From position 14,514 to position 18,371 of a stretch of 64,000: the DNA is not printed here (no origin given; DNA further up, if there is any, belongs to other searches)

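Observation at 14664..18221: TatC fused in frame to an LptD-like outer-membrane protein through a signal-peptide-like seventh hydrophobic segment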

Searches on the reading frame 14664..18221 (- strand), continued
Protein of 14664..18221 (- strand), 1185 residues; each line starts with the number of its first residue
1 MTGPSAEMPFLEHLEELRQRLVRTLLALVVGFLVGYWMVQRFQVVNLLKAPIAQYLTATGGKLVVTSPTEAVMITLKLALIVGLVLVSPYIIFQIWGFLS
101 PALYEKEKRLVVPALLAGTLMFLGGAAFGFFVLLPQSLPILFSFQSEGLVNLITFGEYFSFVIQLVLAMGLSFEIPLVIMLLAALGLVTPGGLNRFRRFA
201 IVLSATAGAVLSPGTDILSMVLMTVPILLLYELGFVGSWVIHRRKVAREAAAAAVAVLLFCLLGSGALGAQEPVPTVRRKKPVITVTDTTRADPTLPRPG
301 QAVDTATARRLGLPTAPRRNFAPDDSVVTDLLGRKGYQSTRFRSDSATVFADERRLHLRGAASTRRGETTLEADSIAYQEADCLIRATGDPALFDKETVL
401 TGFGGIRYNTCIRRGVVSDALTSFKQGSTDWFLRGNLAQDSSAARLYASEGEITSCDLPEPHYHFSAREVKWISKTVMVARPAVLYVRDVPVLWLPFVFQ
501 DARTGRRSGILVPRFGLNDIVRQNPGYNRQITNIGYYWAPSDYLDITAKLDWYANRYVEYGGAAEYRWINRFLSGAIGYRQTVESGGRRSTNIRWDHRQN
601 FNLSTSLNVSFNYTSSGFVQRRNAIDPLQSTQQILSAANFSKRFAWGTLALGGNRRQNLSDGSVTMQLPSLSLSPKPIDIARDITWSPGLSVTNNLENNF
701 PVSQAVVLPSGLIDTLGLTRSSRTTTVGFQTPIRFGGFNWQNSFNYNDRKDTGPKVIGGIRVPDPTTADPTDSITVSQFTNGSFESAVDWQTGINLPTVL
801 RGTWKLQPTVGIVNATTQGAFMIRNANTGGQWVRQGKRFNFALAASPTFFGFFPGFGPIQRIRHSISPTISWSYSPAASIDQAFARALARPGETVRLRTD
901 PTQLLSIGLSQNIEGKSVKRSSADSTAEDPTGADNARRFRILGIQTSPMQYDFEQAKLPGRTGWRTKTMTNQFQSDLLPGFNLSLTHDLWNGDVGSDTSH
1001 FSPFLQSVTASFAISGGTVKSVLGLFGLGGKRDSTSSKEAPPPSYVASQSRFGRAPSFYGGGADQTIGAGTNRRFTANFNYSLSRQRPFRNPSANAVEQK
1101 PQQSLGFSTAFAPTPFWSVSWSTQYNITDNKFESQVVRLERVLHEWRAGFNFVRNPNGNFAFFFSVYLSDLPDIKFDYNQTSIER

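Call 42: predict_structure(alignment_id=A2)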
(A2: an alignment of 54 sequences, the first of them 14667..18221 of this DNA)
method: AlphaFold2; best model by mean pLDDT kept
length: 1185 residues; sequences in the alignment: 54
mean_pLDDT: 69.0   pTM: 0.45
mean pLDDT of the five models: 69.0, 68.9, 66.5, 66.2, 63.6
residues with pLDDT >= 90: 65; 70-90: 633; 50-70: 246; < 50: 241
segments of 3 or more residues with pLDDT < 50: 1-11, 263-299, 443-445, 450-472, 476-481, 485-540, 619-630, 706-715, 921-935, 1033-1071, 1170-1185
pLDDT, mean of each block of 10 residues (from residue 1): 36 71 88 91 81 69 65 84 87 76 65 82 88 81 62 72 84 86 83 86 79 64 83 89 78 57 39 32 30 40 60 74 76 72 85 83 83 88 85 79 82 78 62 68 49 34 44 46 45 41 35 30 34 43 57 55 67 76 65 81 79 62 37 75 85 81 81 86 85 88 53 54 89 81 88 70 55 59 80 71 73 78 81 85 84 76 86 88 81 79 90 74 40 55 89 89 90 82 89 85 88 73 61 46 34 34 35 69 80 61 82 71 82 75 63 61 53 37 29
secondary structure, 60 per line:
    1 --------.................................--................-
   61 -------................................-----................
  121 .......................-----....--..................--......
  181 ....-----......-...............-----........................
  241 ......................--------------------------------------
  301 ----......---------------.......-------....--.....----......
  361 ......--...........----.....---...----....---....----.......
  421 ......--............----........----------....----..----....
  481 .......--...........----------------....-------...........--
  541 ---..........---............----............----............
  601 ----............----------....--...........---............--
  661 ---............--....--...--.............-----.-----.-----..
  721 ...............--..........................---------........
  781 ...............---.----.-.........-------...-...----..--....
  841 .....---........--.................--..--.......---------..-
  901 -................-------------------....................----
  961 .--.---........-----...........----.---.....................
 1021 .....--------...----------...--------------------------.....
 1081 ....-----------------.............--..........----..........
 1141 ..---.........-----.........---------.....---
elements in order (helices of 4 or more, strands of 3 or more residues): H9-41 H44-59 H68-99 H105-143 H149-152 H155-172 H175-184 H190-195 H197-211 H217-262 H305-310 H326-332 E340-343 E346-350 E355-366 E369-379 E384-388 E392-394 E399-402 E406-409 E414-426 E429-440 E445-452 E463-466 E477-487 E490-500 H517-520 E528-538 E544-553 E557-568 E573-584 E589-600 E605-616 H627-630 E633-643 E647-658 E664-675 E678-681 E684-686 E689-701 E719-735 E738-763 E773-795 E806-814 E822-824 E837-845 E849-856 E859-875 H882-888 E902-917 E937-952 H953-956 E968-975 E981-991 E1000-1015 H1016-1025 E1076-1084 E1102-1114 E1117-1126 E1131-1142 E1146-1154 E1160-1168 E1178-1182

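Call 45: fold_search(model_id=the predicted structure, library=pdb)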
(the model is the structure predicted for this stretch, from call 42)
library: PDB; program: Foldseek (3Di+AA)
matches with E <= 10: 779; with E <= 0.001: 110
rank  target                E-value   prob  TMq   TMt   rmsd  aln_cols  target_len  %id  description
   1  5iv9_A                5.4e-21  1.00  0.29  0.42  30.4       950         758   12  The LPS Transporter LptDE from Klebsiella pneumoniae, full-length (released 2016-05-18)
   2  8h1s_C                2.4e-20  1.00  0.29  0.39  29.7      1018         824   12  Crystal structure of apo-LptDE complex (released 2023-10-11)
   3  9kn3_A                4.6e-20  1.00  0.28  0.42  30.9       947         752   11  Cryo-EM structure of LptDEM complex from Escherichia coli (released 2025-07-23)
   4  8h1s_A                1.3e-19  1.00  0.29  0.39  29.7       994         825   13  Crystal structure of apo-LptDE complex (released 2023-10-11)
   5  7omm_A                1.9e-19  1.00  0.29  0.46  29.2       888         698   13  Cryo-EM structure of N. gonorhoeae LptDE in complex with ProMacrobodies (MBPs have not been built de novo) (released 2022-05-04)
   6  4q35_A                2.2e-19  1.00  0.28  0.42  29.6       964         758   11  Structure of a membrane protein (released 2014-06-25)
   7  8h1r_D                1.2e-18  1.00  0.29  0.41  27.9       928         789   12  Crystal structure of LptDE-YifL complex (released 2023-10-25)
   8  8h1r_A                2.2e-18  1.00  0.29  0.45  26.8       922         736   12  Crystal structure of LptDE-YifL complex (released 2023-10-25)
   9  9fz5_A                2.8e-18  1.00  0.29  0.43  29.4       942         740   11  Cryo-EM structure of LptDE-YedD complex from Escherichia Coli (released 2025-04-09)
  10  9ia5_A                6.6e-18  1.00  0.29  0.45  28.9       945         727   10  LpDEM from Escherichia coli (released 2025-12-10)
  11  9rpr_A                1.8e-17  1.00  0.29  0.45  27.7       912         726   10  Cryo-EM structure of LptDEM complex containing Shigella flexneri LptE and endogenous E. coli LptD and LptM (released 2025-12-10)
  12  9ia0_A                4.6e-16  1.00  0.28  0.42  29.3       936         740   11  LpDE from Escherichia coli (released 2025-12-10)
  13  9ia2_A                5.1e-16  1.00  0.28  0.44  27.8       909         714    9  LpDEM from Escherichia coli (released 2025-12-10)
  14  9rps_A                2.9e-15  1.00  0.28  0.42  29.9       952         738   11  Cryo-EM structure of Shigella flexneri LptDE in complex with RTP45 superinfection exclusion protein from RTP bacteriop (released 2025-12-10)
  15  4b4a                  1.4e-11  1.00  0.17  0.76   4.1       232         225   38  Structure of the TatC core of the twin arginine protein translocation system (released 2012-12-05)
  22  9dzz_A                8.6e-10  1.00  0.17  0.77   3.9       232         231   35  Cryo-EM structure of a TatBC complex from Escherichia coli (released 2025-08-27)
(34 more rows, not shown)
